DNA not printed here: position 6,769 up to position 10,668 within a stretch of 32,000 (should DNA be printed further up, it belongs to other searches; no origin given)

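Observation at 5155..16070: Giant mosaic protein (~3,266 codons) whose complete RHS/YD shell is internal and followed by ~916 aa of adhesin-type domains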

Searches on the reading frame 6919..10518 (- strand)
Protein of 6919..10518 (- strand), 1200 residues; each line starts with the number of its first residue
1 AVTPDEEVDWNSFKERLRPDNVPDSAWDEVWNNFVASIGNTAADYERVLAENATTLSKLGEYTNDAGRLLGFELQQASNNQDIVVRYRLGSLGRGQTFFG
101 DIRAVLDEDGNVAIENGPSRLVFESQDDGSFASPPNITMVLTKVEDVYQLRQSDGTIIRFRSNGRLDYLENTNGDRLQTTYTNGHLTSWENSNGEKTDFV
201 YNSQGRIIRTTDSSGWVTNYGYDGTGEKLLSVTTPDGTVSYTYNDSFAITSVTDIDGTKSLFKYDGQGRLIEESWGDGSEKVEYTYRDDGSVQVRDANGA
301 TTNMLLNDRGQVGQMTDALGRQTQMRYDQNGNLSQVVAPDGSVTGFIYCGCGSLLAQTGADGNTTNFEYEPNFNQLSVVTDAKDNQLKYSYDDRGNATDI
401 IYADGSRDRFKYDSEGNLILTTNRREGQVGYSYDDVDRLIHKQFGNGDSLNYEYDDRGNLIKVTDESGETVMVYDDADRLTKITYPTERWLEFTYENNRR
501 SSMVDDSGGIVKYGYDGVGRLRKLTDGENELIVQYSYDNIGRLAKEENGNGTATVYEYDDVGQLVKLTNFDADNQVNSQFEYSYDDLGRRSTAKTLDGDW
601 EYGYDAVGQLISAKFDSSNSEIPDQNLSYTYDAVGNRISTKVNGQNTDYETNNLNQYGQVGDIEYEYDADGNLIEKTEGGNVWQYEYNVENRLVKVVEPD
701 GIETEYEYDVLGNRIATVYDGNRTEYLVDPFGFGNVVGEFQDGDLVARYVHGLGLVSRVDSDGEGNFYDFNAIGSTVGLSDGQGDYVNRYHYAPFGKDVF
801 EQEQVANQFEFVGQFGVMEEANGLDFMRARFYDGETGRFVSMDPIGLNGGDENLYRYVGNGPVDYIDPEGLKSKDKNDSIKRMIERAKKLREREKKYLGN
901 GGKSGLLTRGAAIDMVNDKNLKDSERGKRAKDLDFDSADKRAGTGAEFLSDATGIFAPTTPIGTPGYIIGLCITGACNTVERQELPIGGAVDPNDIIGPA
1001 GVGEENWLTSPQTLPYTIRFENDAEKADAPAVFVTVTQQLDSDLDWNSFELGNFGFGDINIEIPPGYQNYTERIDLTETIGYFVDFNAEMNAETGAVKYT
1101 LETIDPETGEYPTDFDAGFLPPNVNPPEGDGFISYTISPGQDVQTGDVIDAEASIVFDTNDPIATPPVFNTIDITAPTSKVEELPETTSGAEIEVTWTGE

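Call 35: find_homologous_proteins(query=window:6919-10518:-, max_evalue=1e-20)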
Query window:6919-10518:- (1200 aa): 2249 proteins with E <= 1e-20 among 8000 candidates; the best 120 are listed.
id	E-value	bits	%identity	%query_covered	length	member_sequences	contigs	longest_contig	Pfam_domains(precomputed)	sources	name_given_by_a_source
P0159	0.0e+0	1367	95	46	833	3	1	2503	PF05593.20,PF24595.2,PF25023.2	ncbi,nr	ncbi:MAG: hypothetical protein O4965_23915, partial [Trichodesmium sp. St19_bin1]|nr:hypothetical pr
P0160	0.0e+0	1244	50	99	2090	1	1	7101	PF15283.13,PF04151.22,PF05593.20,PF24595.2,PF25023.2,PF00353.26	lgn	-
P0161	0.0e+0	1229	55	72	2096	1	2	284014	PF15283.13,PF04151.22,PF05593.20,PF24595.2,PF25023.2,PF00353.26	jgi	jgi:RHS repeat-associated protein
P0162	0.0e+0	1169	51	72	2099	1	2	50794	PF04151.22,PF05593.20,PF24595.2,PF25023.2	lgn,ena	-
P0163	0.0e+0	1122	52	66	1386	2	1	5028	PF05593.20,PF24595.2,PF25023.2,PF00353.26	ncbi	ncbi:hypothetical protein C7B61_05680, partial [filamentous cyanobacterium CCP1]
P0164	0.0e+0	1071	49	95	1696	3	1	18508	PF05593.20,PF24595.2,PF25023.2,PF00353.26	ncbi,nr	ncbi:MAG TPA: hypothetical protein DD379_17910, partial [Cyanobacteria bacterium UBA11162]|nr:hypoth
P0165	0.0e+0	1015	44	100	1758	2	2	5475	PF05593.20,PF24595.2,PF25023.2,PF05345.19,PF16184.12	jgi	jgi:RHS repeat-associated protein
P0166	9.0e-260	884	44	73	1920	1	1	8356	PF01839.30,PF05593.20,PF13517.13,PF24595.2,PF25023.2,PF20148.5,PF00094.31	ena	-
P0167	1.5e-240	820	48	71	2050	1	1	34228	PF04151.22,PF05593.20,PF18962.8,PF25023.2,PF13860.13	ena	-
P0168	5.1e-239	815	42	72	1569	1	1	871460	PF05593.20,PF24595.2,PF25023.2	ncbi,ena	-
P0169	1.2e-236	807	39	96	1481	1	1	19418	PF05593.20,PF16640.12,PF24595.2,PF25023.2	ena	-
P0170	3.2e-228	779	42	73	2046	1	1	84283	PF05593.20,PF24595.2,PF25023.2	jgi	jgi:RHS repeat-associated protein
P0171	3.5e-226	772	42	69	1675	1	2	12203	PF05593.20,PF24595.2,PF25023.2,PF00353.26,PF00094.31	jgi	jgi:RHS repeat-associated protein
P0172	9.8e-215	734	44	73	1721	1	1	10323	PF05593.20,PF03160.21,PF25023.2,PF00353.26,PF20148.5,PF00094.31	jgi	-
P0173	2.7e-211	723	44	72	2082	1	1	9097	PF05593.20,PF07705.18,PF25023.2,PF20148.5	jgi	jgi:RHS repeat-associated protein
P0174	1.1e-208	714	43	76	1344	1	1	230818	PF05593.20,PF24595.2,PF25023.2,PF00353.26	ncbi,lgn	ncbi:MAG: RHS repeat-associated core domain-containing protein [Pirellulales bacterium]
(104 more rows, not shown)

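Call 59: predict_structure(alignment_id=A2)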
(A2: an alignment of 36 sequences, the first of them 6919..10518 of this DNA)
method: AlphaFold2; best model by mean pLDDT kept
length: 1200 residues; sequences in the alignment: 36
mean_pLDDT: 80.3   pTM: 0.68
mean pLDDT of the five models: 80.3, 79.9, 78.8, 76.9, 76.7
residues with pLDDT >= 90: 565; 70-90: 433; 50-70: 51; < 50: 151
segments of 3 or more residues with pLDDT < 50: 844-991
pLDDT, mean of each block of 10 residues (from residue 1): 78 88 88 91 89 83 81 83 83 84 90 83 90 80 93 89 93 89 92 89 94 89 94 92 92 91 90 86 85 91 86 90 84 84 83 84 87 87 91 90 93 89 92 88 92 88 93 91 94 92 94 92 96 95 95 96 95 95 91 96 89 95 95 90 94 89 92 91 91 91 91 88 90 79 92 93 92 93 93 91 92 88 78 79 39 27 27 24 29 28 23 27 31 23 21 20 22 22 23 76 73 87 72 93 93 86 88 86 93 93 89 79 63 93 86 89 88 71 67 65
secondary structure, 60 per line:
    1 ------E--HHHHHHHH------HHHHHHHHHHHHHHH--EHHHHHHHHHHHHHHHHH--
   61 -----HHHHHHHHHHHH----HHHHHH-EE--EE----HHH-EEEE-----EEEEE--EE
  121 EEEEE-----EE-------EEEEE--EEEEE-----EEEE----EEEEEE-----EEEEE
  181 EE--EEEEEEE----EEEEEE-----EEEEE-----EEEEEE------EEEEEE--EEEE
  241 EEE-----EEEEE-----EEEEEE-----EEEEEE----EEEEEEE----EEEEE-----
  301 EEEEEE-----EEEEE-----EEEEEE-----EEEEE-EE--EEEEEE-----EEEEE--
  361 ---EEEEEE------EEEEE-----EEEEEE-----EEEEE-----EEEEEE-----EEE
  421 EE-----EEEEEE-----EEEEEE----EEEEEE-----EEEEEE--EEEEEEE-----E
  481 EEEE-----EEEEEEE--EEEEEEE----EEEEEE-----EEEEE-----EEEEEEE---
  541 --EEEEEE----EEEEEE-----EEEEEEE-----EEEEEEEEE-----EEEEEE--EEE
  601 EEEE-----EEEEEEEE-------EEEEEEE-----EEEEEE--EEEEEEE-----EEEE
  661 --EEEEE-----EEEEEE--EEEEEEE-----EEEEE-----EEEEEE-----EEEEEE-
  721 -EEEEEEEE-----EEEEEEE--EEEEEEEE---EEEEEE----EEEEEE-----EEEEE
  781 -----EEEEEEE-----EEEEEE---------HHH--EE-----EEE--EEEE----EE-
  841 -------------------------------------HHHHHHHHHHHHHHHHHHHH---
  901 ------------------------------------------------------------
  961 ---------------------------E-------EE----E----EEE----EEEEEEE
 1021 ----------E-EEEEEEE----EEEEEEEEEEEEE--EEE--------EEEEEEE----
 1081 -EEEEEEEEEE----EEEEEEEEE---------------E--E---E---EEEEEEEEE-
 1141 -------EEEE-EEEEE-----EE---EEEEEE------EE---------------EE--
elements in order (helices of 4 or more, strands of 3 or more residues): H10-17 H24-38 H42-58 H66-77 H82-87 E103-106 E112-116 E119-125 E140-144 E147-151 E157-160 E165-170 E176-182 E185-191 E196-201 E207-211 E217-222 E229-234 E237-243 E249-253 E259-264 E270-275 E280-286 E291-295 E301-306 E312-316 E322-327 E333-337 E343-348 E354-358 E364-369 E376-380 E386-391 E397-401 E407-412 E418-422 E428-433 E439-444 E449-454 E460-465 E468-474 E480-484 E490-496 E499-505 E510-515 E521-525 E531-537 E543-548 E553-558 E564-570 E576-584 E590-595 E598-604 E610-617 E625-631 E637-642 E645-651 E657-660 E663-667 E673-678 E681-687 E693-697 E703-708 E714-719 E722-729 E735-741 E744-751 E755-760 E765-770 E776-780 E786-792 E798-803 E825-827 E830-833 H878-897 E1007-1009 E1014-1020 E1033-1039 E1044-1056 E1059-1061 E1070-1076 E1082-1091 E1096-1104 E1131-1139 E1148-1151 E1153-1157 E1168-1173

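Call 63: fold_search(model_id=the predicted structure, library=pdb)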
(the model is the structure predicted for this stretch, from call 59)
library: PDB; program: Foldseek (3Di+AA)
matches with E <= 10: 1742; with E <= 0.001: 72
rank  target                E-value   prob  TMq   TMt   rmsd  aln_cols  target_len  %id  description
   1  8qja_D                1.3e-50  1.00  0.36  0.42  23.0      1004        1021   20  T6SS-linked Rhs repeat protein - Advenella mimigardefordensis VgrG-Rhs core (released 2024-09-25)
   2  8qja_B                1.8e-50  1.00  0.28  0.32  24.3      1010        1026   20  T6SS-linked Rhs repeat protein - Advenella mimigardefordensis VgrG-Rhs core (released 2024-09-25)
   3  8qja_C                2.3e-50  1.00  0.36  0.43  22.8      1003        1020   20  T6SS-linked Rhs repeat protein - Advenella mimigardefordensis VgrG-Rhs core (released 2024-09-25)
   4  8qja_A                2.9e-50  1.00  0.35  0.41  23.2      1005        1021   20  T6SS-linked Rhs repeat protein - Advenella mimigardefordensis VgrG-Rhs core (released 2024-09-25)
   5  8qjd_B                3.2e-49  1.00  0.28  0.31  21.8      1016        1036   19  T6SS-linked Rhs repeat protein - Salmonella bongori Rhs-core domain (released 2024-09-25)
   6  8qjb_A                3.5e-48  1.00  0.28  0.31  21.7      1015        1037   19  T6SS-linked Rhs repeat protein - Salmonella bongori Rhs-core domain extended N-terminus (released 2024-09-25)
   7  7q97_A                8.9e-48  1.00  0.35  0.40  22.2       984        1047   20  Structure of the bacterial type VI secretion system effector RhsA. (released 2021-12-22)
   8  7pq5                  1.1e-47  1.00  0.26  0.29  25.1       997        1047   21  Photorhabdus laumondii T6SS-associated Rhs protein carrying the Tre23 toxin domain (released 2021-12-01)
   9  8qjc                  1.3e-47  1.00  0.31  0.34  20.5      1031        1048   19  T6SS-linked Rhs repeat protein - Salmonella bongori Rhs-core domain with toxin domain (released 2024-09-25)
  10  8uxt                  6.0e-47  1.00  0.34  0.30  19.0      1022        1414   18  Acinetobacter baumannii Tse15 Rhs effector, toxin cleavage mutant (D1369N, D1391N) (released 2024-10-09)
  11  8uy4_A                2.2e-45  1.00  0.27  0.24  15.7       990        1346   18  Acinetobacter baumannii Tse15 Rhs effector (released 2024-10-09)
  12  8cp6_B                2.8e-43  1.00  0.28  0.31  17.5      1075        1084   17  Type six secretion system exported effector 5 (Tse5) (released 2023-12-06)
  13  8h8b                  7.1e-43  1.00  0.32  0.36  23.5       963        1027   19  Type VI secretion system effector RhsP in its pre-autoproteolysis and monomeric form (released 2023-01-18)
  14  9ifo_A                1.8e-42  1.00  0.31  0.28  20.8       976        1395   20  Structure of Teneurin-Like Protein (TLP) (released 2026-03-11)
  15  8h8a_A                3.6e-42  1.00  0.25  0.30  25.0       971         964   19  Type VI secretion system effector RhsP in its post-autoproteolysis and monomeric form (released 2023-01-18)
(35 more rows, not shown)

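Call 72: find_encoding_contigs(protein=P0161, flank=10000, max_places=2)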
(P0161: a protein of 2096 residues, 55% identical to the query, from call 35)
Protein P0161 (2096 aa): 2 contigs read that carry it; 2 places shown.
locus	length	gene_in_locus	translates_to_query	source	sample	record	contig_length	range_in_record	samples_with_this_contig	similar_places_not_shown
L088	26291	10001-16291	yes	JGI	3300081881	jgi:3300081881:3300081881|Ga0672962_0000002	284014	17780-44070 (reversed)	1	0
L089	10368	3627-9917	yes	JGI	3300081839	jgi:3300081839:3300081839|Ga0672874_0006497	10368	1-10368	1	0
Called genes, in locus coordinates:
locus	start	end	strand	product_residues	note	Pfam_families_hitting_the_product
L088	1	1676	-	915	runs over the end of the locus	PF08446:PAS_2, PF01590:GAF, PF00360:PHY, PF00512:HisKA, PF02518:HATPase_c, PF00072:Response_reg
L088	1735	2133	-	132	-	PF04828:GFA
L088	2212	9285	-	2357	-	-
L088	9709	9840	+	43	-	-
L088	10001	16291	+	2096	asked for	PF04151:PPC, PF25023:TEN_YD-shell, PF05593:RHS_repeat, PF25023:TEN_YD-shell, PF25023:TEN_YD-shell, PF05593:RHS_repeat, PF25023:TEN_YD-shell, PF25023:TEN_YD-shell, +6 more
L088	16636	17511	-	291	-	PF01710:HTH_Tnp_IS630, PF13384:HTH_23, PF13518:HTH_28 (weak), PF13358:DDE_3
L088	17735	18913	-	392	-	PF04339:FemAB_like, PF13480:Acetyltransf_6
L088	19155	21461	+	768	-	-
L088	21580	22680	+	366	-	PF00805:Pentapeptide, PF13576:Pentapeptide_3 (faint), PF00805:Pentapeptide, PF02798:GST_N, PF13409:GST_N_2, PF13417:GST_N_3, PF00043:GST_C, PF13410:GST_C_2, +1 more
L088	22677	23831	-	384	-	PF13191:AAA_16 (weak)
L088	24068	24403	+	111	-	PF00420:Oxidored_q2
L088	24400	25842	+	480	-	PF00361:Proton_antipo_M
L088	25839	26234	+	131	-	PF01899:MNHE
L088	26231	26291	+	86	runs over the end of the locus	-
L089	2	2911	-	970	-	?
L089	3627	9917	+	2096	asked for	PF04151:PPC, PF25023:TEN_YD-shell, PF05593:RHS_repeat, PF25023:TEN_YD-shell, PF25023:TEN_YD-shell, PF05593:RHS_repeat, PF25023:TEN_YD-shell, PF25023:TEN_YD-shell, +6 more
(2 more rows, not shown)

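Call 73: find_encoding_contigs(protein=P0168, flank=10000, max_places=2)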
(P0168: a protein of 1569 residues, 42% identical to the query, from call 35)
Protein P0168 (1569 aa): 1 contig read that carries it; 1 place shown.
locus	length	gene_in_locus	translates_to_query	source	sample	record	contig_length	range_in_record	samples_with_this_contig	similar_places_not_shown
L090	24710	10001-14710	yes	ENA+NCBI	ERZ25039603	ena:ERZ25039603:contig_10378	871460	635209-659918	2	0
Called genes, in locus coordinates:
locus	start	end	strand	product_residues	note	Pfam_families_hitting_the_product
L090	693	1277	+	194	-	-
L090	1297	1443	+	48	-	-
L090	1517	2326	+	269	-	-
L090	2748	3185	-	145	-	-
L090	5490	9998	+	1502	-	PF28492:Beta_helix_4 (weak), PF01833:TIG (faint), PF13229:Beta_helix (weak)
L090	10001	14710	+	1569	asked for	PF25023:TEN_YD-shell (weak), PF25023:TEN_YD-shell, PF05593:RHS_repeat, PF25023:TEN_YD-shell, PF05593:RHS_repeat, PF25023:TEN_YD-shell, PF05593:RHS_repeat, PF24595:DUF7619, +1 more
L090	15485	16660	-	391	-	PF00589:Phage_integrase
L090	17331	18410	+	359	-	PF02424:ApbE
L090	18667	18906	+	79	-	-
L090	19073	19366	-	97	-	PF02518:HATPase_c, PF13581:HATPase_c_2 (weak)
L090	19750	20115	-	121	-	PF01740:STAS, PF13466:STAS_2 (weak)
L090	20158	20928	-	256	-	-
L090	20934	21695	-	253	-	PF13604:AAA_30 (weak)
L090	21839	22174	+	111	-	-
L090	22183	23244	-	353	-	-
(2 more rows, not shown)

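Call 74: find_encoding_contigs(protein=P0174, flank=10000, max_places=2)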
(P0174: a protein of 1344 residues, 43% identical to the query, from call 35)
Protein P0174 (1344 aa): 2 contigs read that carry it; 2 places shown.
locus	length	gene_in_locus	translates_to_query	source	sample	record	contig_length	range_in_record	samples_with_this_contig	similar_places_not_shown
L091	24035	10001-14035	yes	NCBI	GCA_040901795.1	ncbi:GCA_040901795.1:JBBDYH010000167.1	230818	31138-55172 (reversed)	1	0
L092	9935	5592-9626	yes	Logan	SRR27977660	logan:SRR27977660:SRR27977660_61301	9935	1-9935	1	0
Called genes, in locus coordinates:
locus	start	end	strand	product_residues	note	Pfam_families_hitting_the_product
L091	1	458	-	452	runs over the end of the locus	PF00884:Sulfatase, PF16347:SGSH_C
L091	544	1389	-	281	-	PF00795:CN_hydrolase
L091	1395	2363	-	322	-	PF01048:PNP_UDP_1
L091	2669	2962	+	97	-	PF04341:DUF485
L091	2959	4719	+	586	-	PF00474:SSF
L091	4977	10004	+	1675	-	PF07676:PD40 (faint), PF26549:Tricorn_N (faint), PF26550:Tricorn_2nd (faint), PF17210:SdrD_B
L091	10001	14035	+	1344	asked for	PF05593:RHS_repeat, PF25023:TEN_YD-shell, PF25023:TEN_YD-shell, PF05593:RHS_repeat, PF25023:TEN_YD-shell, PF05593:RHS_repeat, PF24595:DUF7619, PF00353:HemolysinCabind, +1 more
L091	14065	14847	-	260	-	PF27149:YdjY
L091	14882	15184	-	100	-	PF01610:DDE_Tnp_ISL3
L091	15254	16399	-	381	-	PF00685:Sulfotransfer_1, PF13469:Sulfotransfer_3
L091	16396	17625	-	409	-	PF09924:LPG_synthase_C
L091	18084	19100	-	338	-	PF08240:ADH_N, PF16912:Glu_dehyd_C, PF00107:ADH_zinc_N, PF13602:ADH_zinc_N_2 (weak)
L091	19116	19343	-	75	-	PF01361:Tautomerase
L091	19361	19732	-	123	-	PF10012:DUF2255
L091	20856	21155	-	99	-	PF02627:CMD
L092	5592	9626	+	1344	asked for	PF05593:RHS_repeat, PF25023:TEN_YD-shell, PF25023:TEN_YD-shell, PF05593:RHS_repeat, PF25023:TEN_YD-shell, PF05593:RHS_repeat, PF24595:DUF7619, PF00353:HemolysinCabind, +1 more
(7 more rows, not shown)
